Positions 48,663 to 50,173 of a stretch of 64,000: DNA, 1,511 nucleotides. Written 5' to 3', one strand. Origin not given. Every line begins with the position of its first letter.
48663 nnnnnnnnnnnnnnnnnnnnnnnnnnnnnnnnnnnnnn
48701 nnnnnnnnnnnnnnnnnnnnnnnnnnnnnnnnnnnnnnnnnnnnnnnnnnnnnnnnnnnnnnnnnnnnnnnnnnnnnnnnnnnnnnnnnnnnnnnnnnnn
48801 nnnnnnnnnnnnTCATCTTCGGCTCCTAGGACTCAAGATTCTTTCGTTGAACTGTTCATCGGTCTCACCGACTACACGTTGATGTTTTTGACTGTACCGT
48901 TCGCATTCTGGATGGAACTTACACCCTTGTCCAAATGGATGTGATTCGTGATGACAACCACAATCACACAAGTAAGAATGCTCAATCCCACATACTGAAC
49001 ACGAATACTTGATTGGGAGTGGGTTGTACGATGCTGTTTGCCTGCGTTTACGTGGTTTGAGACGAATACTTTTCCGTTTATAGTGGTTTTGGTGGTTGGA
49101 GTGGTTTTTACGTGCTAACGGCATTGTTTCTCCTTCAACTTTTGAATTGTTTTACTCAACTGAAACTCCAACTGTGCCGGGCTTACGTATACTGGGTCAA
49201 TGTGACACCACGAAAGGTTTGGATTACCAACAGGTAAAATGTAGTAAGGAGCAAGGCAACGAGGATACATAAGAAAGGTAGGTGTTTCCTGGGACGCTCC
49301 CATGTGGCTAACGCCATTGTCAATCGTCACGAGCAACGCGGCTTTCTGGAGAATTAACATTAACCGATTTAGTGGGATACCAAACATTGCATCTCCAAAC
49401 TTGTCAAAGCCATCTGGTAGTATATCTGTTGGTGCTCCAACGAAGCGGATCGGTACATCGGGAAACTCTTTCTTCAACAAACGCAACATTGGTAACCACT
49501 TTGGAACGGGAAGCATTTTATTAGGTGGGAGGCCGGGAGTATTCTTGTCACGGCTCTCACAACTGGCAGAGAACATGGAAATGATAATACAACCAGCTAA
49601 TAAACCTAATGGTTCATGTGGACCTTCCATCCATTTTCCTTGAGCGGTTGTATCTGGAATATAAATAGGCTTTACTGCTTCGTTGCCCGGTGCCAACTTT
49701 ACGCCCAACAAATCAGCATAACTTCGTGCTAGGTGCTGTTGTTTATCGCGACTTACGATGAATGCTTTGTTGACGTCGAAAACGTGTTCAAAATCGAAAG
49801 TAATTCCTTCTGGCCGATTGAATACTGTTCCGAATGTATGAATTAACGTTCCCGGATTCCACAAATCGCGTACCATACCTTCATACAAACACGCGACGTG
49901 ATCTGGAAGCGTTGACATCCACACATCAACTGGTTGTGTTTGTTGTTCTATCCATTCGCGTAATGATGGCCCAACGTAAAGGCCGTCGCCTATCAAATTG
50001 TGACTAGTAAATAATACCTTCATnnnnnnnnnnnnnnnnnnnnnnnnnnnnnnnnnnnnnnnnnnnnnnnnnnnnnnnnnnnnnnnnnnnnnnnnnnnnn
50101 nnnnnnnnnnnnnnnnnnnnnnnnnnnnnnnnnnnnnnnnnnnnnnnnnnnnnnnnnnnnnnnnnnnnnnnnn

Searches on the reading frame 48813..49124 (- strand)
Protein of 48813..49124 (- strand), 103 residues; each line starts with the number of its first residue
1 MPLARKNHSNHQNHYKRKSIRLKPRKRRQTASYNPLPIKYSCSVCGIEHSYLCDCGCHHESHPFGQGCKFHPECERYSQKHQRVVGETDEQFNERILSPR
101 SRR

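Call 9: search_protein_families(library=pfam, proteins=[window:48813-49124:-], max_evalue=0.01)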
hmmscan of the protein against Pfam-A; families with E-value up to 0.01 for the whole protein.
window:48813-49124:- (103 aa): 0 families

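Call 10: search_protein_families(library=phrogs, proteins=[window:48813-49124:-], max_evalue=0.01)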
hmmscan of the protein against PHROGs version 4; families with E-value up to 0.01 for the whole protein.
window:48813-49124:- (103 aa): 0 families

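Call 16: find_related_loci(query=window:48813-49124:-, collection=viral_contigs, flank=6000)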
Query window:48813-49124:- (103 aa) in viral_contigs; peptide patterns used: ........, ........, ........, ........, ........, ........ (x = any residue, [..] = any of these).
16 stretches matched a pattern, but none encodes a relative of the query by tblastn (E <= 1e-3).

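Call 20: find_homologous_proteins(query=window:48813-49124:-, max_evalue=0.01)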
Query window:48813-49124:-: no candidate shares three 5-residue words with the query. No homologue found.
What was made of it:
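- Tried and rejected: Word-indexed protein search with the 103-aa protein (call 20).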

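Call 46: search_protein_representatives(protein=window:48813-49124:-)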
Query: 103 residues. Proteins with E-value up to 0.001 (for the whole library): 18; up to 1e-10: 0; up to 1e-30: 0. The best 18 are listed.
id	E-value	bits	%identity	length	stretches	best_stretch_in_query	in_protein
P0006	3.0e-10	56.8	47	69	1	39-99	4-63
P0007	3.8e-08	50.0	41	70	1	37-103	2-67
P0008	8.2e-08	49.0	33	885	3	72-100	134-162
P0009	8.5e-08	48.9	47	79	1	39-83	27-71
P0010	1.9e-07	47.8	42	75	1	41-100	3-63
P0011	2.0e-07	47.7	42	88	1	41-102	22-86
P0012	8.3e-07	45.7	43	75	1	40-100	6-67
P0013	6.1e-06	42.9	37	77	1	38-100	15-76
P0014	1.7e-05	41.5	51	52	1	41-83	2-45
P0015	5.0e-05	40.0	37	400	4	32-78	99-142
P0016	6.3e-05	39.7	36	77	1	40-100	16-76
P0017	1.4e-04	38.6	48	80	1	41-98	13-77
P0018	1.6e-04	38.4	53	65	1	48-83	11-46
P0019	2.4e-04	37.8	56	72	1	45-89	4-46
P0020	4.9e-04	36.8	44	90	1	39-100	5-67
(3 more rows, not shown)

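Call 76: search_solved_structures(query=A6, max_evalue=1)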
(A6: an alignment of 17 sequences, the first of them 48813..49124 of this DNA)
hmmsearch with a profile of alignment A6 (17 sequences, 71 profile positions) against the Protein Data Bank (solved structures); distinct sequences matched with E-value up to 1: 0.

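Call 77: find_encoding_contigs(protein=P0006, flank=4000, max_places=3)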
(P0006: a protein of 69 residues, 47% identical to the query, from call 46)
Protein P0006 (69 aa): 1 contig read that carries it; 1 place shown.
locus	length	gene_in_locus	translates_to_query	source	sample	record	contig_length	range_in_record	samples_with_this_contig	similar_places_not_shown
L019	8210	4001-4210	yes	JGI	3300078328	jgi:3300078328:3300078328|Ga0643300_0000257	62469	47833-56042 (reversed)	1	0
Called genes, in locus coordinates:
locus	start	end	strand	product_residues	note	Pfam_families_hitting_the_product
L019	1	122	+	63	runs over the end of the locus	-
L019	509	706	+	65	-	-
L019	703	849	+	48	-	-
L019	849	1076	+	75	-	-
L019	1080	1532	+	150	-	-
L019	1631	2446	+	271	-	-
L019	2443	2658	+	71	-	-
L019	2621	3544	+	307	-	PF01075:Glyco_transf_9 (weak)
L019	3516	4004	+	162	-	-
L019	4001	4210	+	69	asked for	-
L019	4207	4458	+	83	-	-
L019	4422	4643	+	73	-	-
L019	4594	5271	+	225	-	-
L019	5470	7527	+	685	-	PF04860:Phage_portal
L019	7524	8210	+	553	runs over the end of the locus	PF27290:YonD_N (weak)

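Call 80: predict_structure(alignment_id=A6)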
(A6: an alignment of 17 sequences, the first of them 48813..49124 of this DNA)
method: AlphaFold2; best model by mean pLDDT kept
length: 103 residues; sequences in the alignment: 17
mean_pLDDT: 82.9   pTM: 0.55
mean pLDDT of the five models: 82.9, 79.6, 72.3, 69.0, 68.5
residues with pLDDT >= 90: 45; 70-90: 44; 50-70: 13; < 50: 1
segments of 3 or more residues with pLDDT < 50: none
pLDDT, mean of each block of 10 residues (from residue 1): 67 73 74 78 93 94 92 91 90 86 55
secondary structure, 60 per line:
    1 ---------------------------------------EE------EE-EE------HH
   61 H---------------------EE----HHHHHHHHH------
elements in order: H89-97

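Call 82: fold_search(model_id=the predicted structure, library=pdb)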
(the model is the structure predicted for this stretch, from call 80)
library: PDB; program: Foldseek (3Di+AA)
matches with E <= 10: 3; with E <= 0.001: 0
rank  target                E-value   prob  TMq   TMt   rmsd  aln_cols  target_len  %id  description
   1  7ml0_4                6.1e+00  0.02  0.12  0.06   9.6        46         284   24  RNA polymerase II pre-initiation complex (PIC1) (released 2022-02-02)
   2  2ebv_MODEL_1_A        8.7e+00  0.01  0.12  0.19   5.8        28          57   25  Solution structure of the third zf-RanBP domain from human Nuclear pore complex protein Nup153 (released 2007-08-14)
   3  7mnv_B                9.4e+00  0.01  0.10  0.24   6.9        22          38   23  Crystal Structure of the ZnF8 of Nucleoporin NUP358/RanBP2 in complex with Ran-GDP (released 2022-06-15)
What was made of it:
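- Tried and rejected: It has no significant PDB match by fold or by sequence (calls 76, 80, 82).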

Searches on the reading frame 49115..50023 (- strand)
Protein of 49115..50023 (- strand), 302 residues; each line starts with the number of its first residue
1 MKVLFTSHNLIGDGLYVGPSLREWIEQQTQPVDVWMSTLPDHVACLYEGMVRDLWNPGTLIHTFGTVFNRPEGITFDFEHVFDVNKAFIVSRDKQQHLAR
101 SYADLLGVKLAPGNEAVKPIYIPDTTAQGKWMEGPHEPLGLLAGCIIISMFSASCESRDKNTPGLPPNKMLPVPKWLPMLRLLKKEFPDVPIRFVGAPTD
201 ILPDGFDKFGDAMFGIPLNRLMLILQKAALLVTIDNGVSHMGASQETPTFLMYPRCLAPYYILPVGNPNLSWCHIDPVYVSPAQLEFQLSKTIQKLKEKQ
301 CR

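Call 9: search_protein_families(library=pfam, proteins=[window:49115-50023:-], max_evalue=0.01)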
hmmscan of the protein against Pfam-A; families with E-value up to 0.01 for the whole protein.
window:49115-50023:- (302 aa): 1 family
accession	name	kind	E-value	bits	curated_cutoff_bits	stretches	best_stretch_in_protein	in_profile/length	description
PF01075.23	Glyco_transf_9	-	0.0049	16.7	22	1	218-253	174-209/247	Glycosyltransferase family 9 (heptosyltransferase)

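Call 10: search_protein_families(library=phrogs, proteins=[window:49115-50023:-], max_evalue=0.01)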
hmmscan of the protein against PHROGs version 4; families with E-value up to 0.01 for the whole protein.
window:49115-50023:- (302 aa): 0 families

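Call 19: find_related_loci(query=window:49115-50023:-, collection=viral_contigs, flank=10000)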
Query window:49115-50023:- (302 aa) in viral_contigs; peptide patterns used: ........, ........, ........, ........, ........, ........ (x = any residue, [..] = any of these).
1 stretches matched a pattern, but none encodes a relative of the query by tblastn (E <= 1e-3).

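Call 64: find_related_loci(query=A4, collection=viral_contigs, flank=1500)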
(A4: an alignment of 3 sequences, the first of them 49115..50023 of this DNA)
Query A4 (302 aa) in viral_contigs; peptide patterns used: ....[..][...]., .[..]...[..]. (x = any residue, [..] = any of these).
280 stretches matched a pattern; 2 encode a relative of the query (tblastn E <= 1e-3); 2 distinct loci.
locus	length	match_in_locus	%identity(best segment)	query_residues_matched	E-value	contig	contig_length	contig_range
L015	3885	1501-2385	60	1-301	2e-113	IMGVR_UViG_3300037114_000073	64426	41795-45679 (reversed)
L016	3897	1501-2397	54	1-298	7e-104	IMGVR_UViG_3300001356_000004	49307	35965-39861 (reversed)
